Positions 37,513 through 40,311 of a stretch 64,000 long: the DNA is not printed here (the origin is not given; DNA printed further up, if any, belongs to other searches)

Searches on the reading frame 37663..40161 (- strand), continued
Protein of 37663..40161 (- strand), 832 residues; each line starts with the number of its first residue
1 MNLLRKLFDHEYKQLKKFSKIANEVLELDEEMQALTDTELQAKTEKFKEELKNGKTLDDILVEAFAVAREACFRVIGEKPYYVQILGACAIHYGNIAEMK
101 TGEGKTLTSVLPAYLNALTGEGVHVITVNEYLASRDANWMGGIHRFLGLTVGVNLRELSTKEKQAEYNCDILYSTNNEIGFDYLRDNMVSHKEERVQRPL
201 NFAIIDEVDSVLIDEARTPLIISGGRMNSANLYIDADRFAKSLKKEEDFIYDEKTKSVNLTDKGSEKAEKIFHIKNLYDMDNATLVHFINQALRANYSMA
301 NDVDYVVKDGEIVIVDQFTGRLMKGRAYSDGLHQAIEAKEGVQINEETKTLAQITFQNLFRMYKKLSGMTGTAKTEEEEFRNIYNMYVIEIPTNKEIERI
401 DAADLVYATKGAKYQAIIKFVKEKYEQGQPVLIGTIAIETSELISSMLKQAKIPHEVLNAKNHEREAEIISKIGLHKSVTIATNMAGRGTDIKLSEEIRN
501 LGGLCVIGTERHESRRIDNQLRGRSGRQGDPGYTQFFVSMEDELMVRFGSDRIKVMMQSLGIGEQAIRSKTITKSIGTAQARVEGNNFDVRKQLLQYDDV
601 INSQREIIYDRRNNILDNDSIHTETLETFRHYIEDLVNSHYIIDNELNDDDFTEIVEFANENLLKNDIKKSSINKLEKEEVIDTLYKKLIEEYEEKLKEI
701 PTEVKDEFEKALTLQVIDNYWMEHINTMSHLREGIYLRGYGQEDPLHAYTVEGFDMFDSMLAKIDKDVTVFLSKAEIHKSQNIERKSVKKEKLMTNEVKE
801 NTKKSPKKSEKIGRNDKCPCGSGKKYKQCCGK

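Call 51: find_related_loci(query=A1, collection=metagenome_contigs, flank=8000)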
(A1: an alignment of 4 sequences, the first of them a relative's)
Query A1 (423 aa) in metagenome_contigs; peptide patterns used: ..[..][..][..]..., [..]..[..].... (x = any residue, [..] = any of these).
600 stretches matched a pattern (row limit reached: there are more); 311 encode a relative of the query (tblastn E <= 1e-3); the best 80 are kept; 80 distinct loci.
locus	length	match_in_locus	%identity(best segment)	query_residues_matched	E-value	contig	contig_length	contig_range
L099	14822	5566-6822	70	4-422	0e+0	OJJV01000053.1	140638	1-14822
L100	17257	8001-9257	70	4-422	0e+0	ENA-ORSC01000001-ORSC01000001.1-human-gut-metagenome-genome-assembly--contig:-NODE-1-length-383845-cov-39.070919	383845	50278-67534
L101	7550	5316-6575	70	1-420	0e+0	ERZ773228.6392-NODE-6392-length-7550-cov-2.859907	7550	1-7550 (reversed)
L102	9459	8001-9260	70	1-420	0e+0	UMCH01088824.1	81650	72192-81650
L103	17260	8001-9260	70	1-420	0e+0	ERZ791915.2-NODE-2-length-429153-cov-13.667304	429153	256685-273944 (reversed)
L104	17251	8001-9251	72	4-420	0e+0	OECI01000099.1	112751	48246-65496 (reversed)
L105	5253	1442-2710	68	1-423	0e+0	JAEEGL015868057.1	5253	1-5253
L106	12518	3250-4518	69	1-423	0e+0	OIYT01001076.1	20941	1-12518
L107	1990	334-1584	69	4-420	0e+0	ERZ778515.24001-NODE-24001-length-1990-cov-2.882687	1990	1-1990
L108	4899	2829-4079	69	4-420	0e+0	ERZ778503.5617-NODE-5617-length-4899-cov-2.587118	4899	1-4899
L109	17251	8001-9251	68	4-420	0e+0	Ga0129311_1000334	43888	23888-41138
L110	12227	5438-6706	69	1-423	0e+0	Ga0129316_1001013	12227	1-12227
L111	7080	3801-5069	68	1-423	0e+0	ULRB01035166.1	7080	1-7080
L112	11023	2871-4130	68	1-420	0e+0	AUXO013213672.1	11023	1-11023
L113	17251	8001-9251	67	4-420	0e+0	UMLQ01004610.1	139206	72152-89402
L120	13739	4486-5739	68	1-419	0e+0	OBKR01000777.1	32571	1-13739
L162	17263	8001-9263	57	1-420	5e-156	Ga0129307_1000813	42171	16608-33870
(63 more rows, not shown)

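Call 70: search_protein_families(library=phrogs, proteins=[L044:14165-14821:+, L001:5375-6646:+], max_evalue=0.001)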
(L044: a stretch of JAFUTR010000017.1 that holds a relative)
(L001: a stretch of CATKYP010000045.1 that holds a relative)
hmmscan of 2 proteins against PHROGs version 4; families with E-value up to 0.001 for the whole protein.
L044:14165-14821:+ (218 aa): 0 families

L001:5375-6646:+ (423 aa): 7 families
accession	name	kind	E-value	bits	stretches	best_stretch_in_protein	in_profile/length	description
phrog_1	-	integration and excision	1.9e-74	253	1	6-422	117-452/611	integrase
phrog_216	-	integration and excision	4.7e-31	109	1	172-419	51-238/301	integrase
phrog_26960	-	unknown function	3.2e-25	90.1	1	2-138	7-142/146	-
phrog_7685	-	integration and excision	5e-20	73.1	1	306-420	125-238/240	integrase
phrog_23783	-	integration and excision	1.4e-11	45.6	1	7-146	8-138/162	integrase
phrog_25190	-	integration and excision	2.9e-07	31.8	1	347-420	30-101/109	integrase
phrog_22184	-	unknown function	8.9e-05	23.1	0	88-237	91-251/254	-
